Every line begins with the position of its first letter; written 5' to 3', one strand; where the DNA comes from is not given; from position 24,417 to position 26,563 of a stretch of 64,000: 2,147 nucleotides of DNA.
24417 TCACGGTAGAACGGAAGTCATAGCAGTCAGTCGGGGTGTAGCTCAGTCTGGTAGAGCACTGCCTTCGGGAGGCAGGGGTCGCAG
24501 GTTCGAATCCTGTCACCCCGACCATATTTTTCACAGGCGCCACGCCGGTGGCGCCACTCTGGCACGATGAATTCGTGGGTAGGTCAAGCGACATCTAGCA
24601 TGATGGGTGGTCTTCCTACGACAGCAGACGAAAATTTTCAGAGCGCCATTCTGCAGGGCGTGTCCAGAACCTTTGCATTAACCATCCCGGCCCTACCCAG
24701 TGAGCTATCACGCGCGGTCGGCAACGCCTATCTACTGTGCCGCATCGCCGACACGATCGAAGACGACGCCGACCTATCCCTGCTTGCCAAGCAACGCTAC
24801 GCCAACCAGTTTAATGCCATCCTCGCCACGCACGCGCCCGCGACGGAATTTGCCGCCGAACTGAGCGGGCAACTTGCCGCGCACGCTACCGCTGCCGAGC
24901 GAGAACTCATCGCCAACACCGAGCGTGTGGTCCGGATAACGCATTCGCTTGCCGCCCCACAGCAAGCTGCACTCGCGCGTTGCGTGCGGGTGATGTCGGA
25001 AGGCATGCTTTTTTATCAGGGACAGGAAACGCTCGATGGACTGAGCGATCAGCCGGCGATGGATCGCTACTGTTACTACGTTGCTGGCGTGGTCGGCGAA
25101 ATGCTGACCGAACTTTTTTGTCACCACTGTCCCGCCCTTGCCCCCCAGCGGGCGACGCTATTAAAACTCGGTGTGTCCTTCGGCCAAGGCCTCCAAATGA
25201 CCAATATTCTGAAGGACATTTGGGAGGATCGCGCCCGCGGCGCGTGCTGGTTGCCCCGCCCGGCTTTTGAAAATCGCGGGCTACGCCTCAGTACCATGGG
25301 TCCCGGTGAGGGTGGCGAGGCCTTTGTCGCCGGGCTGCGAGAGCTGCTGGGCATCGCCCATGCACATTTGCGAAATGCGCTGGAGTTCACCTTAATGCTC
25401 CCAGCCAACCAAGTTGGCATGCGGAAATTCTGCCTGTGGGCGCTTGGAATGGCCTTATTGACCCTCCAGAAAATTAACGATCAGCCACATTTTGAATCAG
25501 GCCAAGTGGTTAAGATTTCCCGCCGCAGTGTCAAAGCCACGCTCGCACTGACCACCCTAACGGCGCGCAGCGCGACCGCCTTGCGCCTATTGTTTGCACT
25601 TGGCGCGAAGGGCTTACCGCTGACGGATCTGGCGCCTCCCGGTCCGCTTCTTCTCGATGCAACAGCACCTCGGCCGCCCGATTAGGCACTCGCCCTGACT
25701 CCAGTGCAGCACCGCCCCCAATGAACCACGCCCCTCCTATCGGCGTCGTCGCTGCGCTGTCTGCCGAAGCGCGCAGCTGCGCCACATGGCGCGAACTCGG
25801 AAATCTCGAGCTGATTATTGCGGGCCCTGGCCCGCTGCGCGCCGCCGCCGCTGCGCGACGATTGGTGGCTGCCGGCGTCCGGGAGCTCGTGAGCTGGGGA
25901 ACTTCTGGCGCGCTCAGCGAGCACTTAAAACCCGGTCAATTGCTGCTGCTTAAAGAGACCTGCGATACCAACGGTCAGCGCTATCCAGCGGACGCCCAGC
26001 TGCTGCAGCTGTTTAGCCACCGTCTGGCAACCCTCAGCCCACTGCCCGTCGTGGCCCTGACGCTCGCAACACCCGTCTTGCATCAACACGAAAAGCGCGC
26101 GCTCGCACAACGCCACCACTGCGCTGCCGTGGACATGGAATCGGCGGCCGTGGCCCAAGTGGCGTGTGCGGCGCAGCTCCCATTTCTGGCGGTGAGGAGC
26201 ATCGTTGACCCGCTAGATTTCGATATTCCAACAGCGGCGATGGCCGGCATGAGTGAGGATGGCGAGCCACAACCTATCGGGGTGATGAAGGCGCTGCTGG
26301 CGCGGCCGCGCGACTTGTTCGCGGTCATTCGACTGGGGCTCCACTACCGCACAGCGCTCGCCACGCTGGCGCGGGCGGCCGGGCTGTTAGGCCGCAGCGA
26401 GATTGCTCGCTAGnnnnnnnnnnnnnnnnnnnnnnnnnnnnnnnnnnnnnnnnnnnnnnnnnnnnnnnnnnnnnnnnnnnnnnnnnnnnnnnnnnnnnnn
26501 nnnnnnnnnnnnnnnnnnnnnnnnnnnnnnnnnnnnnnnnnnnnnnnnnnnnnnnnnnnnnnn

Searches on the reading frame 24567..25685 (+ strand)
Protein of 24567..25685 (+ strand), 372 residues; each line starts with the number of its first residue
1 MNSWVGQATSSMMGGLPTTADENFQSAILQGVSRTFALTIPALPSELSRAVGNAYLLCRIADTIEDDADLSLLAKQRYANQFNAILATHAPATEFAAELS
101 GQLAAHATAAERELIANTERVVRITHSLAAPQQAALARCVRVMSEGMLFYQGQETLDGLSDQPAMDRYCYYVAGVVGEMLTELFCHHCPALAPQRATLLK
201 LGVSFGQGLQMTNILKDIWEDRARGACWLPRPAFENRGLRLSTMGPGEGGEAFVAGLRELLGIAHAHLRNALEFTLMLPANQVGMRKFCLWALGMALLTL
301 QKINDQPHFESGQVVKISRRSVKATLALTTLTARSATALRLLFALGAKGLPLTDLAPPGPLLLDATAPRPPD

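Call 5: search_protein_families(library=pfam, proteins=[window:24567-25685:+])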
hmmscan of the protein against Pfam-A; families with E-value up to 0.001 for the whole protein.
window:24567-25685:+ (372 aa): 1 family
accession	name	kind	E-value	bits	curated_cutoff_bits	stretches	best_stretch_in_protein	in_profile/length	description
PF00494.24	SQS_PSY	-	8.9e-52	176.8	26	1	30-320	2-262/263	Squalene/phytoene synthase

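Call 6: search_protein_families(library=ncbifam, proteins=[window:24567-25685:+])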
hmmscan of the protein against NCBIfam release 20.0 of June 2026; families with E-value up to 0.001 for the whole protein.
window:24567-25685:+ (372 aa): 6 families
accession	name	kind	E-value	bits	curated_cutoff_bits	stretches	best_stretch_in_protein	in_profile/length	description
TIGR01559.1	squal_synth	equivalog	2.9e-28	99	286.75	1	27-333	8-298/337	squalene synthase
TIGR03465.1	HpnD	equivalog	5.6e-18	64.9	278.6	1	159-321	104-256/267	presqualene diphosphate synthase HpnD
NF042419.1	Phyto_syn_CrtB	equivalog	4.6e-12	46.1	480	1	33-245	15-201/306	15-cis-phytoene synthase CrtB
TIGR03464.1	HpnC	equivalog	1.2e-09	38.1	250.45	1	43-304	16-240/267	squalene synthase HpnC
NF045686.1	PhytoSynCyanob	equivalog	1.3e-08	34.3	550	1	165-231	136-208/310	15-cis-phytoene synthase CrtB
NF045921.1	PhytnSynCrtBRhod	equivalog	9.3e-06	25.3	500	1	145-242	103-190/307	15-cis-phytoene synthase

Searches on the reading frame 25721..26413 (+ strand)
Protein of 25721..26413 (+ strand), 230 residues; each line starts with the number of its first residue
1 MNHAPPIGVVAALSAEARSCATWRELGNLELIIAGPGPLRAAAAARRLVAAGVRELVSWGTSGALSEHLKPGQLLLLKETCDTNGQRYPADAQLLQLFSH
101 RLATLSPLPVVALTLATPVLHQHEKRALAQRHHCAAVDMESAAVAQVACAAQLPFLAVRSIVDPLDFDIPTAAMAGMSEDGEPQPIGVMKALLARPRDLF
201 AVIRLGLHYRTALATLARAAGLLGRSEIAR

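Call 5: search_protein_families(library=pfam, proteins=[window:25721-26413:+])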
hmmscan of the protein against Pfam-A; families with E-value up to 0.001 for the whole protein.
window:25721-26413:+ (230 aa): 1 family
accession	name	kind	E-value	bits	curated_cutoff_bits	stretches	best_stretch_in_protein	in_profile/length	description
PF01048.26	PNP_UDP_1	-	3.4e-21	76.2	25.1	1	34-169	49-204/233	Phosphorylase superfamily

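Call 6: search_protein_families(library=ncbifam, proteins=[window:25721-26413:+])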
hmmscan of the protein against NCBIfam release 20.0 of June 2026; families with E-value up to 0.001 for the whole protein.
window:25721-26413:+ (230 aa): 8 families
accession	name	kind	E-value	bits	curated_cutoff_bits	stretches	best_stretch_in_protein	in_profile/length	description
TIGR03468.1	HpnG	hypoth_equivalog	8.1e-50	169.3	187.1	1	6-218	3-211/212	hopanoid-associated phosphorylase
NF005476.0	PRK07077.1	equivalog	1.2e-28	100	215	1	4-227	9-235/243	phosphorylase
TIGR03664.1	fut_nucase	equivalog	8.4e-13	48.5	124.7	2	91-161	127-199/228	futalosine hydrolase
NF004079.0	PRK05584.1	equivalog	3.2e-11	43.2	169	1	119-164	153-199/232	5'-methylthioadenosine/adenosylhomocysteine nucleosidase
NF006087.0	PRK08236.1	equivalog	2.2e-07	30.8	213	0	90-164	112-189/219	futalosine hydrolase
NF004168.0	PRK05634.1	equivalog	3.2e-05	23.8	129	1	9-164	8-157/185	nucleosidase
TIGR01704.1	MTA_SAH-Nsdase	equivalog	0.00049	19.7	73.8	1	88-163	118-197/229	5'-methylthioadenosine/S-adenosylhomocysteine nucleosidase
NF011286.0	PRK14697.1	equivalog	0.00064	19.4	260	0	131-166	163-198/233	bifunctional 5'-methylthioadenosine/S-adenosylhomocysteine nucleosidase/phosphatase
